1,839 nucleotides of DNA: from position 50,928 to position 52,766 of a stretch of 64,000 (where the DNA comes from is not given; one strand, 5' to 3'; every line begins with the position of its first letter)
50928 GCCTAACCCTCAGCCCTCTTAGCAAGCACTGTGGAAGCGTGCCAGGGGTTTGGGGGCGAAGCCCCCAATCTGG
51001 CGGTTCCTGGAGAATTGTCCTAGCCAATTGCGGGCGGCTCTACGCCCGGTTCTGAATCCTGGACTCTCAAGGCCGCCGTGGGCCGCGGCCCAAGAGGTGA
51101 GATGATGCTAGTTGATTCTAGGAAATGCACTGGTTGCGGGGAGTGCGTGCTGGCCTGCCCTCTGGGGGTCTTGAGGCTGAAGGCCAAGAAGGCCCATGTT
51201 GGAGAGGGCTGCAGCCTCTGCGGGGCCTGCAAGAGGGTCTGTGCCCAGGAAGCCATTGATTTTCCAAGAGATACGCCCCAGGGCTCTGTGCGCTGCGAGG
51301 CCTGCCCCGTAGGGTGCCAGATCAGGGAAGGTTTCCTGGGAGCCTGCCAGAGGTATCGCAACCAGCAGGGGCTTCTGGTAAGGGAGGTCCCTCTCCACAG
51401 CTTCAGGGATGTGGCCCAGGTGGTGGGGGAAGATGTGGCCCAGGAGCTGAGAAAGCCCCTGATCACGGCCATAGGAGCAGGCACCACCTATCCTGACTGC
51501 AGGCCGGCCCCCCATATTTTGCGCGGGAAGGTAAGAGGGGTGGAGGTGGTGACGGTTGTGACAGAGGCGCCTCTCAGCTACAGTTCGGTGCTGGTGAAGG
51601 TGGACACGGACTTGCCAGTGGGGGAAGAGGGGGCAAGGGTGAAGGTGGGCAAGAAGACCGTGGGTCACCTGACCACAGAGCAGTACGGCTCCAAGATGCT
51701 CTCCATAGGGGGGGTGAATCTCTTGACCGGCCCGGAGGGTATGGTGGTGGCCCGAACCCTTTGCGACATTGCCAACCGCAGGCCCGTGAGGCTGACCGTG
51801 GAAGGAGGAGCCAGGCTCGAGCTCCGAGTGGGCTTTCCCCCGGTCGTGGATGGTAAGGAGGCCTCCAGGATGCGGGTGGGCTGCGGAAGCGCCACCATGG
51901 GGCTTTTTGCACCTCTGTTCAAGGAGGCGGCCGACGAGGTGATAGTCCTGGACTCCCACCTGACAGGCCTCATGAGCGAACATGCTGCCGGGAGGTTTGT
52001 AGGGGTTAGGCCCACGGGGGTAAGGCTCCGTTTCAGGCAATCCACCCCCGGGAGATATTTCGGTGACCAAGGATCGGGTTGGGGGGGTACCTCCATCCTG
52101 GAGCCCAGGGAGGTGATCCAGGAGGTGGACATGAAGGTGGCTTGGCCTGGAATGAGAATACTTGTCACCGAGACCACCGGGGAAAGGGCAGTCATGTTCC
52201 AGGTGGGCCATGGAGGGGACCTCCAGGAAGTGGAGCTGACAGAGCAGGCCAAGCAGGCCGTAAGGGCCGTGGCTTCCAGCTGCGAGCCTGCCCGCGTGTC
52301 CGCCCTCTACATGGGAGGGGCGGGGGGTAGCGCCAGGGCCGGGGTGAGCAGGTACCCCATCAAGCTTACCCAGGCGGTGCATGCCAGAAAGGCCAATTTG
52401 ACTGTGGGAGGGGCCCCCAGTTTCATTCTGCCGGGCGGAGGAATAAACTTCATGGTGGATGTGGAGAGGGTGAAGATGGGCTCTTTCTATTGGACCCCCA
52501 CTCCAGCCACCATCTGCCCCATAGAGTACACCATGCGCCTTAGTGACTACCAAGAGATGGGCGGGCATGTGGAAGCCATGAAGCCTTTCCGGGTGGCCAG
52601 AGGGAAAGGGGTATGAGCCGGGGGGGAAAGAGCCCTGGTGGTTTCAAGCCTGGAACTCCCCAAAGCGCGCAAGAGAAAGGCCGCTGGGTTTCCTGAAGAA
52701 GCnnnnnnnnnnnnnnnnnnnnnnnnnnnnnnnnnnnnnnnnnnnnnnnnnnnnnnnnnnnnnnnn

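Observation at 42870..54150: Candidate anaerobic nicotinate/nicotinamide (N-heterocycle) degradation cluster in a non-clostridial background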

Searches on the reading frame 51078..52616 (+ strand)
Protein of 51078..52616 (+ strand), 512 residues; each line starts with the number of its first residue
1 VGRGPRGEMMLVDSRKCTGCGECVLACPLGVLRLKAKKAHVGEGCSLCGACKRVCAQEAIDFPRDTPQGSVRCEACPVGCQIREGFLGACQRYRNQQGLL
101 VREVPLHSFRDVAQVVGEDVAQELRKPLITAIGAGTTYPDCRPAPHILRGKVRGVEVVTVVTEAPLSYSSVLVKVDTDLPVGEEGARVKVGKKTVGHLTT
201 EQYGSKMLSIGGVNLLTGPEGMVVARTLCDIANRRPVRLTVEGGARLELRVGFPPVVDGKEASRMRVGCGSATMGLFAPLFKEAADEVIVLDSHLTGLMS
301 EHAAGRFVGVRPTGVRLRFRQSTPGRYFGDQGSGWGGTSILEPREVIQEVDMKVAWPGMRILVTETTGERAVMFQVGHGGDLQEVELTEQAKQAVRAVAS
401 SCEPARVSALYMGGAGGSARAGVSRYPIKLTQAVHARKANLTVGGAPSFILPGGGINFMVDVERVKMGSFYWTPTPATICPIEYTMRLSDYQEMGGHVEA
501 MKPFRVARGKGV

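Call 3: search_protein_families(library=pfam, proteins=[window:51078-52616:+])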
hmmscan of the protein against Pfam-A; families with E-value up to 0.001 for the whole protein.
window:51078-52616:+ (512 aa): 6 families
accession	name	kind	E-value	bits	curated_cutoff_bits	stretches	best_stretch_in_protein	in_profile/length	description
PF00037.32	Fer4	-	1.5e-06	28.2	21.1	1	12-32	3-23/24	4Fe-4S binding domain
PF12838.12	Fer4_7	-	3.5e-06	27.8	27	1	12-31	33-52/52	4Fe-4S dicluster domain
PF13187.11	Fer4_9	-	4.4e-06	27.1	27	1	16-60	1-52/52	4Fe-4S dicluster domain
PF12797.12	Fer4_2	-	7.7e-06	26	24.5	1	9-28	2-21/22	4Fe-4S binding domain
PF12837.12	Fer4_6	-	2.9e-05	24.2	25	1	11-28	3-20/24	4Fe-4S binding domain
PF13237.11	Fer4_10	-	7.5e-05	23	25.5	1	10-55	2-52/53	4Fe-4S dicluster domain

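Call 4: search_protein_families(library=ncbifam, proteins=[window:51078-52616:+])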
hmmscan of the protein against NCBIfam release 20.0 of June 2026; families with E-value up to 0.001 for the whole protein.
window:51078-52616:+ (512 aa): 26 families (the best 25 are shown)
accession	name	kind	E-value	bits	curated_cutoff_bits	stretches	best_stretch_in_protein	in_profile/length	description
NF038196.1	ferrodoxin_EFR1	subfamily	1.4e-09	38.4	75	1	13-66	183-235/242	EFR1 family ferrodoxin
NF040864.1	HgcB_ferredoxin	equivalog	4.8e-08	32.7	99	1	12-61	11-62/93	mercury methylation ferredoxin HgcB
NF043069.1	T4HPD_activ_SAM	equivalog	2.6e-07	30.3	425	1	10-61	46-98/299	trans-4-hydroxy-L-proline dehydratase activase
TIGR00402.1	napF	equivalog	4.5e-07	29.9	102.2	1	15-78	35-101/149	ferredoxin-type protein NapF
NF010368.0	PRK13795.1-3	equivalog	9.8e-07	27.4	588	1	14-56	586-628/635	hypothetical protein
NF043039.1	HgcAB_like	equivalog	1.7e-06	27.9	285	1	11-60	296-349/350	HgcAB-like fusion protein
NF040770.1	hetero_SS_HdrA2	exception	4.4e-06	25.1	1100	1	11-64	573-627/777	CoB-CoM heterodisulfide reductase HdrA2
NF007382.0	PRK09898.1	equivalog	6e-06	25.9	213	1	9-60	148-198/208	ferredoxin-like protein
NF005506.0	PRK07118.1-5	equivalog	9.1e-06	25.3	388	0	9-40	164-195/279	Fe-S cluster domain-containing protein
TIGR03336.1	IOR_alpha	equivalog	1.1e-05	24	650.9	1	8-60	543-595/595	indolepyruvate ferredoxin oxidoreductase subunit alpha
TIGR02700.1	flavo_MJ0208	hypoth_equivalog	2.1e-05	23.9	251.35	1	11-61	144-195/234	dihydromethanopterin reductase (acceptor)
NF042909.1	FMH_DH_FwdF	exception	2.3e-05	23.7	375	1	7-65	250-316/336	tungsten-dependent formylmethanofuran dehydrogenase subunit FwdF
TIGR02179.1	PorD_KorD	subfamily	3.3e-05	23.9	60.05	1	11-63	21-75/78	2-oxoacid:acceptor oxidoreductase, delta subunit, pyruvate/2-ketoisovalerate family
NF006221.0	PRK08348.1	subfamily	3.3e-05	23.6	124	1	9-64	38-96/136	NADH-plastoquinone oxidoreductase subunit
TIGR04395.1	cutC_activ_rSAM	equivalog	3.5e-05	23.2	360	1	9-61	48-104/309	choline TMA-lyase-activating enzyme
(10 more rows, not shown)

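Call 6: search_solved_structures(query=window:51078-52616:+, max_evalue=1, show_alignments=1)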
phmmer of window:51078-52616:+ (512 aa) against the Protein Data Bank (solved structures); distinct sequences matched with E-value up to 1: 86 (the best 60 are shown).
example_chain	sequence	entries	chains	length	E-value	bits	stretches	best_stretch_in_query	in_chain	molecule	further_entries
9sw6_G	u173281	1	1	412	8.2e-08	34.9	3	12-92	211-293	Polyferredoxin protein MvhB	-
7bkb_L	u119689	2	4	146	4e-06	29.3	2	12-35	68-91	Formylmethanofuran dehydrogenase, subunit G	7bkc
6fah_A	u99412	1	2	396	1.2e-05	27.8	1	13-60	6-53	Caffeyl-CoA reductase-Etf complex subunit CarE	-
9mqx_E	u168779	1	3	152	3.5e-05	26.3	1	9-64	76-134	Fe-S-cluster-containing hydrogenase subunit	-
9sfi_U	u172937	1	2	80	0.00014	24.2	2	5-35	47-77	4Fe-4S binding protein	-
9rkm_A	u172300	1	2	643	0.0004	22.7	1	11-62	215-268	[FeFe]-hydrogenase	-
5odc_A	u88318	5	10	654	0.00041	22.7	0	11-31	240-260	Heterodisulfide reductase, subunit A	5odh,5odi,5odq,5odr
30jk_A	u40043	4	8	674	0.00042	22.7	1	11-62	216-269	[FeFe]-hydrogenase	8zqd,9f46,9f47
9sfi_O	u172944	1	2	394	0.001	21.4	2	11-65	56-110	Ferredoxin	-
9n5u_B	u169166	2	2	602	0.0015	20.8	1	12-63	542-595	NfnB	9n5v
8rvv_A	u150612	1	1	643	0.0015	20.8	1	11-63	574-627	H(2):CoB-CoM heterodisulfide,ferredoxin reductase subunit A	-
7qv7_D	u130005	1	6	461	0.0016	20.7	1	10-78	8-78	Hydrogen dependent carbon dioxide reductase subunit HydA2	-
8a6t_B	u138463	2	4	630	0.0017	20.7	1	12-60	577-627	Electron bifurcating hydrogenase subunit HydB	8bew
8rvu_a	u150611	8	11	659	0.0017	20.7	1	11-63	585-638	H(2):CoB-CoM heterodisulfide,ferredoxin reductase subunit A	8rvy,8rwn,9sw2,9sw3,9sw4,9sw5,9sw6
5t5i_G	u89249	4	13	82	0.0029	19.9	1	16-34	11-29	Tungsten formylmethanofuran dehydrogenase subunit fwdG | Tungsten formylmethanofuran dehydrogenase, subunit G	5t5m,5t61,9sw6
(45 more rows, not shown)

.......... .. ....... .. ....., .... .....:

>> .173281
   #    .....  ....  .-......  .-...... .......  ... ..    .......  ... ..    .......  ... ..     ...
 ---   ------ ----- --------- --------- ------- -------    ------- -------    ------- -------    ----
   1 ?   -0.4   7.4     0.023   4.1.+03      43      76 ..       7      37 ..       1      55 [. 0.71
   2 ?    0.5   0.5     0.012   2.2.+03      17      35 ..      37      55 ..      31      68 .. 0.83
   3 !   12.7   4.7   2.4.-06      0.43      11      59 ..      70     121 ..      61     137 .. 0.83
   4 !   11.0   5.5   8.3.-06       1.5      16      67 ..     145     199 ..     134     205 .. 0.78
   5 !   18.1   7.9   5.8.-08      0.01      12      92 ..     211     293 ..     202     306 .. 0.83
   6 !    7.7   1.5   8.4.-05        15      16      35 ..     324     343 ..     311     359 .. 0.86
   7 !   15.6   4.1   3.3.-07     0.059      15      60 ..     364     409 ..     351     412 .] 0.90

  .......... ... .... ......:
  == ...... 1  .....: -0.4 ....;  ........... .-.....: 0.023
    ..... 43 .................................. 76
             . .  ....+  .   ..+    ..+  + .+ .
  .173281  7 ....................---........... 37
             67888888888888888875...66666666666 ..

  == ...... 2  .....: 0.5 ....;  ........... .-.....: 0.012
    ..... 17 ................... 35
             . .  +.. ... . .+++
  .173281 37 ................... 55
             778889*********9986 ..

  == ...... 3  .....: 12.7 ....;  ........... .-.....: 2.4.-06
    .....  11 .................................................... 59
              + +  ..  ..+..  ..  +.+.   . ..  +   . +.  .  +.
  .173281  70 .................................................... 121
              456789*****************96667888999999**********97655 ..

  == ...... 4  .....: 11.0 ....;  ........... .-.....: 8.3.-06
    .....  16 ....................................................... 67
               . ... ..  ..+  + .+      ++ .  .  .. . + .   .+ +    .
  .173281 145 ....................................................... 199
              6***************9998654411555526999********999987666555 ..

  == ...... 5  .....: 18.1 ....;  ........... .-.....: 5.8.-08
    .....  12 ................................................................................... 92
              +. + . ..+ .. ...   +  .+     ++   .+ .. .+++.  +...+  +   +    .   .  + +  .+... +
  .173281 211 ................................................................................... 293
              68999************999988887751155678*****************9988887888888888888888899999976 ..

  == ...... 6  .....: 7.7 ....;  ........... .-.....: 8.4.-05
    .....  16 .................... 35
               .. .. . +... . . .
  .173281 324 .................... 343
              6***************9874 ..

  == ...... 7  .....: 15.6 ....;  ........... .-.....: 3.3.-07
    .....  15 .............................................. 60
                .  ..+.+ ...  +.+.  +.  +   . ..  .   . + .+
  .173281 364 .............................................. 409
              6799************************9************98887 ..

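Call 8: find_homologous_proteins(query=window:51078-52616:+, max_evalue=0.00001)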
Query window:51078-52616:+ (512 aa): 6375 proteins with E <= 0.00001 among 8000 candidates; the best 120 are listed.
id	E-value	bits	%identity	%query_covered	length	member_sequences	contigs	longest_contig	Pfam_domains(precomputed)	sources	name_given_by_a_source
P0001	0.0e+0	1137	100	98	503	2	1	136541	PF00037.33,PF12838.13,PF13187.12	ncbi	-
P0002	0.0e+0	1024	88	98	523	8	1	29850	PF14697.12,PF12797.13,PF12837.13,PF00037.33,PF13237.12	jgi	-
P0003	3.3e-291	985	86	97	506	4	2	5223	PF00037.33,PF12838.13,PF13237.12,PF13187.12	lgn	-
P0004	4.4e-287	971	84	97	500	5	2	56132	PF14697.12,PF00037.33,PF12838.13,PF13187.12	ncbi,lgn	-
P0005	7.0e-285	964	83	97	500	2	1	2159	PF12797.13,PF12837.13,PF00037.33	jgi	jgi:NAD-dependent dihydropyrimidine dehydrogenase PreA subunit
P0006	1.6e-265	900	78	98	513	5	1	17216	PF12797.13,PF12837.13,PF00037.33,PF12838.13,PF13237.12,PF13187.12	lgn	-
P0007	5.7e-255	865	75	97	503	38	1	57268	PF14697.12,PF12837.13,PF00037.33,PF12838.13,PF13237.12,PF13187.12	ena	-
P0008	2.7e-246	837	72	97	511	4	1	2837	PF12837.13,PF00037.33,PF13187.12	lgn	-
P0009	1.2e-244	831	71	97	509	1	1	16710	PF14697.12,PF12797.13,PF12837.13,PF00037.33,PF12838.13,PF13237.12,PF13187.12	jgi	jgi:6-hydroxynicotinate reductase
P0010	3.0e-243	827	72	97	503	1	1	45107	PF14697.12,PF12837.13,PF00037.33,PF12838.13,PF13237.12,PF13187.12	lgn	-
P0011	1.0e-238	812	71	97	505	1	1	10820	PF14697.12,PF12797.13,PF12837.13,PF00037.33,PF12838.13,PF13237.12,PF13187.12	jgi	jgi:NAD-dependent dihydropyrimidine dehydrogenase PreA subunit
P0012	4.0e-238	810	70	97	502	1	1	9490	PF14697.12,PF12797.13,PF00037.33,PF12838.13,PF13237.12,PF13187.12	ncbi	-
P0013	2.6e-230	784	68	97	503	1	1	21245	PF14697.12,PF12797.13,PF12837.13,PF00037.33,PF13484.12,PF12838.13,PF13237.12,PF13187.12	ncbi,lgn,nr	ncbi:MAG: 4Fe-4S binding protein [Deltaproteobacteria bacterium]|nr:4Fe-4S binding protein [Deltapro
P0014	1.8e-229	781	66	97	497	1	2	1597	PF12837.13,PF00037.33,PF13237.12,PF13187.12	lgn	-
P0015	3.3e-229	780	66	97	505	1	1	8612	PF12797.13,PF00037.33,PF12838.13,PF13237.12,PF13187.12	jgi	jgi:ferredoxin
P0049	4.1e-225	767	65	97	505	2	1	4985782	PF12797.13,PF12837.13,PF00037.33,PF12838.13,PF13237.12,PF13187.12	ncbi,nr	ncbi:MAG: 4Fe-4S binding protein [Desulfobacteraceae bacterium]|nr:MAG: 4Fe-4S binding protein [Desu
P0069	5.6e-224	763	65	97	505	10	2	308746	PF14697.12,PF12797.13,PF12837.13,PF00037.33,PF12838.13,PF13237.12,PF13187.12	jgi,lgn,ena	-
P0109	4.2e-221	754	66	97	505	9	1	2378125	PF14697.12,PF12797.13,PF00037.33,PF12838.13,PF25160.2,PF13237.12,PF13187.12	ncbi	-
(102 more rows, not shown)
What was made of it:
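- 51105..52616 (+): 6-hydroxynicotinate reductase (Hnr): 2 x [4Fe-4S], a third four-Cys cluster, and a large catalytic domain with no solved relative. Homologues are named 6-hydroxynicotinate reductase by JGI and NCBI (call 8).
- Checked: Hnr starts at ATG 51105 (503 aa, identical to database protein P0001, call 8).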

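Call 15: find_encoding_contigs(protein=P0001, flank=10000, max_places=3)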
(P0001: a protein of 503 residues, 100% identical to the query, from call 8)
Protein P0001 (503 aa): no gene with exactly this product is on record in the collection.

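Call 38: find_related_loci(query=A1, collection=metagenome_contigs, flank=10000)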
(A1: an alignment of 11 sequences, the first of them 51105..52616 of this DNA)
Query A1 (503 aa) in metagenome_contigs; peptide patterns used: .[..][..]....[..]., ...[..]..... (x = any residue, [..] = any of these).
600 stretches matched a pattern (row limit reached: there are more); 594 encode a relative of the query (tblastn E <= 1e-3); the best 80 are kept; 80 distinct loci.
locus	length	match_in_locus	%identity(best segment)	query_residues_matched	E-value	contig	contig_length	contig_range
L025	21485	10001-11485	67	1-495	0e+0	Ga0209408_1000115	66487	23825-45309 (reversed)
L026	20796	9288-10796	65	1-503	0e+0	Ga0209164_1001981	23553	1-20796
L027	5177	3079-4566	64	1-496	0e+0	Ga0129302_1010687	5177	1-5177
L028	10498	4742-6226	66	1-495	0e+0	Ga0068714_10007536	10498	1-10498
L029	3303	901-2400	63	1-499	0e+0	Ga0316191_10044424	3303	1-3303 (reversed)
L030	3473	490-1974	65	1-495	0e+0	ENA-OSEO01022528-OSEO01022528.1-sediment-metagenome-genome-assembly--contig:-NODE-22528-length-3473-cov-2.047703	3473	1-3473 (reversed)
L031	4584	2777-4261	63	1-495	0e+0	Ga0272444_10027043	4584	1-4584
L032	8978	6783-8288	63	1-501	0e+0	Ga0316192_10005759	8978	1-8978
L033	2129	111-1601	62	1-496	0e+0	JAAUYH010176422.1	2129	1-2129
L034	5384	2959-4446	66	1-496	0e+0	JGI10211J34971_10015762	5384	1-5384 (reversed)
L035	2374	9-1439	65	23-498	0e+0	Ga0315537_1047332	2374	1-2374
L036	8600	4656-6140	66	1-495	0e+0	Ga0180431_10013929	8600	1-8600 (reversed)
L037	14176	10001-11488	61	1-495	0e+0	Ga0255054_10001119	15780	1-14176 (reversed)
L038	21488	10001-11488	63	1-495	0e+0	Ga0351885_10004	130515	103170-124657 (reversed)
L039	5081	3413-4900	65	1-496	0e+0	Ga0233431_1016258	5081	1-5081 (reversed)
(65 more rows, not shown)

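Call 43: find_encoding_contigs(protein=P0004, flank=10000, max_places=2)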
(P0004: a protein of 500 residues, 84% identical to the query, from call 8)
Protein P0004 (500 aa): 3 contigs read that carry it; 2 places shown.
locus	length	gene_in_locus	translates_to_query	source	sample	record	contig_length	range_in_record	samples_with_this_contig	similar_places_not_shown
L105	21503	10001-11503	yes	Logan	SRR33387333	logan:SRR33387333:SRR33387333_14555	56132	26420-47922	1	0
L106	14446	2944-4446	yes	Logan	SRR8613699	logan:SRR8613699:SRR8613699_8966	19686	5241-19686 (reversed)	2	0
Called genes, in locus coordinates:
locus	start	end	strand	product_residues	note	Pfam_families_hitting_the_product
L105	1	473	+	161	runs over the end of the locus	PF04290:DctQ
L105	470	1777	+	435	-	PF06808:DctM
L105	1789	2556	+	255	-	PF00392:GntR, PF07729:FCD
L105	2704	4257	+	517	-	PF00171:Aldedh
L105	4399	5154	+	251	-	PF00857:Isochorismatase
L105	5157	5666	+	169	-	PF00111:Fer2, PF01799:Fer2_2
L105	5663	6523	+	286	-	PF00941:FAD_binding_5, PF03450:CO_deh_flav_C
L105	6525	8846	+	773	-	PF01315:Ald_Xan_dh_C, PF02738:MoCoBD_1, PF20256:MoCoBD_2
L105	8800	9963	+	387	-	PF01979:Amidohydro_1, PF07969:Amidohydro_3 (weak)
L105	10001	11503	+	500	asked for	PF00037:Fer4 (weak), PF12838:Fer4_7 (weak), PF13187:Fer4_9 (weak), PF14697:Fer4_21 (weak)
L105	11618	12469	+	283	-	PF27030:AbpE_bact, PF02424:ApbE (weak)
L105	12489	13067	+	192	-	PF06684:AA_synth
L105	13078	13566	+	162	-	PF08020:DUF1706 (weak), PF12867:DinB_2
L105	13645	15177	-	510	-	PF00072:Response_reg, PF00989:PAS, PF08448:PAS_4 (weak), PF13188:PAS_8 (weak), PF00512:HisKA, PF02518:HATPase_c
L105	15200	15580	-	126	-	PF00072:Response_reg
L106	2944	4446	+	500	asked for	PF00037:Fer4 (weak), PF12838:Fer4_7 (weak), PF13187:Fer4_9 (weak), PF14697:Fer4_21 (weak)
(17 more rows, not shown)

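Call 44: find_encoding_contigs(protein=P0049, flank=10000, max_places=2)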
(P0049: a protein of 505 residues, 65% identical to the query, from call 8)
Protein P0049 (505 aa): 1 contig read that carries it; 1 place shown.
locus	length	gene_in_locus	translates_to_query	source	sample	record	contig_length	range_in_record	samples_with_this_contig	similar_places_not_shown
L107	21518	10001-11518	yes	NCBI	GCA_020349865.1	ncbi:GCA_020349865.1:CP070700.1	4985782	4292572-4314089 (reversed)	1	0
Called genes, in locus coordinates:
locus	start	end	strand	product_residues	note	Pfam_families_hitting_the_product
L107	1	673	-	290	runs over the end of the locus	PF02091:tRNA-synt_2e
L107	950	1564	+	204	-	PF01135:PCMT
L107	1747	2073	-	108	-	PF08359:TetR_C_4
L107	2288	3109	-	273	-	PF00441:Acyl-CoA_dh_1, PF12806:Acyl-CoA_dh_C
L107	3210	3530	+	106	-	PF00171:Aldedh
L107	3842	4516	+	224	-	PF00857:Isochorismatase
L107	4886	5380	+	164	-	PF00111:Fer2, PF01799:Fer2_2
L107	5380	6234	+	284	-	PF00941:FAD_binding_5, PF03450:CO_deh_flav_C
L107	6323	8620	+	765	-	PF01315:Ald_Xan_dh_C, PF02738:MoCoBD_1, PF20256:MoCoBD_2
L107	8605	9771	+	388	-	PF01979:Amidohydro_1, PF07969:Amidohydro_3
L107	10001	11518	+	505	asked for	PF00037:Fer4 (weak), PF12797:Fer4_2 (faint), PF12837:Fer4_6 (faint), PF12838:Fer4_7 (weak), PF13187:Fer4_9 (weak), PF13237:Fer4_10 (weak)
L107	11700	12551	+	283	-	PF27030:AbpE_bact, PF02424:ApbE (faint)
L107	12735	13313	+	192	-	PF06684:AA_synth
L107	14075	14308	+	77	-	PF14451:Ub-Mut7C, PF02597:ThiS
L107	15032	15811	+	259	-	PF25213:HVO_A0261_N (faint), PF09339:HTH_IclR, PF13412:HTH_24 (weak), PF01047:MarR, PF01614:IclR_C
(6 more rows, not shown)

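Call 49: find_encoding_contigs(protein=P0127, flank=10000, max_places=2)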
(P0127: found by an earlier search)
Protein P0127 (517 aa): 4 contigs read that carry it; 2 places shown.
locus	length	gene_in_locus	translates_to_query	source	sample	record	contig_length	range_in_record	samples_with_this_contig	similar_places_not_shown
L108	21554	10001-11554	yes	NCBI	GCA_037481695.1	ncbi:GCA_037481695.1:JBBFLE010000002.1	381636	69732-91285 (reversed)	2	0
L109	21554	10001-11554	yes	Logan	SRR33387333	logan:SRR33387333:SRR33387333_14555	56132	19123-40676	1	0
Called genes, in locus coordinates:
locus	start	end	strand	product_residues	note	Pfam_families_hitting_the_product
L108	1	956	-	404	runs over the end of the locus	PF01384:PHO4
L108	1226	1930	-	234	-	PF02589:LUD_dom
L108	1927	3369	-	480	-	PF02589:LUD_dom, PF13183:Fer4_8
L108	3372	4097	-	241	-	PF02754:CCG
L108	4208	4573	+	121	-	-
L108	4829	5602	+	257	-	PF03372:Exo_endo_phos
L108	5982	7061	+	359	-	PF03480:DctP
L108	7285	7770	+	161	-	PF04290:DctQ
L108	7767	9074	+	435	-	PF06808:DctM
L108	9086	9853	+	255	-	PF00392:GntR, PF07729:FCD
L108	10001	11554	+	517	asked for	PF00171:Aldedh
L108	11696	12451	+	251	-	PF00857:Isochorismatase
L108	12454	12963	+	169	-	PF00111:Fer2, PF01799:Fer2_2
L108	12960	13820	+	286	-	PF00941:FAD_binding_5, PF03450:CO_deh_flav_C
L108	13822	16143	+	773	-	PF01315:Ald_Xan_dh_C, PF02738:MoCoBD_1, PF20256:MoCoBD_2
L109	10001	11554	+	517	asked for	PF00171:Aldedh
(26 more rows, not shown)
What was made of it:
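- Tried and rejected: Relatives were used instead (calls 43, 49).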

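Call 59: find_encoding_contigs(protein=P0109, flank=10000, max_places=1)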
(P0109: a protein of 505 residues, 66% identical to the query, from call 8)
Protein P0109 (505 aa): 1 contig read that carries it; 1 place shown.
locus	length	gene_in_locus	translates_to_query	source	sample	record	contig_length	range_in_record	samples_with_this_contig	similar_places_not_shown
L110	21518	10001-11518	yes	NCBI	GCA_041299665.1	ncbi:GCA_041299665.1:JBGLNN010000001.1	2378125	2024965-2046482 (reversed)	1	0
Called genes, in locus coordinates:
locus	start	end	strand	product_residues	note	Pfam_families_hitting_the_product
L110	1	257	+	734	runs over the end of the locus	PF04879:Molybdop_Fe4S4, PF00384:Molybdopterin, PF01568:Molydop_binding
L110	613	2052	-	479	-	PF00690:Cation_ATPase_N, PF00122:E1-E2_ATPase, PF13246:Cation_ATPase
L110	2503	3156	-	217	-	PF06055:ExoD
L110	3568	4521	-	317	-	PF04391:DUF533, PF05099:TerB, PF05128:DUF697 (faint)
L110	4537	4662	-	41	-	-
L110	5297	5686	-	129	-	PF01850:PIN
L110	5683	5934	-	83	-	PF04014:MazE_antitoxin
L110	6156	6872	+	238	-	PF00392:GntR, PF01325:Fe_dep_repress (faint), PF13412:HTH_24 (faint), PF07729:FCD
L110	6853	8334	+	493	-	PF00171:Aldedh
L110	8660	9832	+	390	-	PF01979:Amidohydro_1, PF07969:Amidohydro_3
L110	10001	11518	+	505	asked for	PF00037:Fer4 (weak), PF12797:Fer4_2 (faint), PF12838:Fer4_7 (weak), PF13187:Fer4_9, PF13237:Fer4_10 (weak), PF14697:Fer4_21 (weak), PF25160:LdpA_Fe-S-bd (faint)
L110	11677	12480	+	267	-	PF27030:AbpE_bact, PF02424:ApbE (weak)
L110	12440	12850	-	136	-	PF00037:Fer4 (faint), PF12797:Fer4_2 (faint), PF12837:Fer4_6 (faint), PF13187:Fer4_9 (faint), PF13237:Fer4_10 (faint), PF14697:Fer4_21 (faint), PF13247:Fer4_11, PF12838:Fer4_7 (weak)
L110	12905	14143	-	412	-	PF07992:Pyr_redox_2, PF00070:Pyr_redox, PF18267:Rubredoxin_C (weak)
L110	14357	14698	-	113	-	-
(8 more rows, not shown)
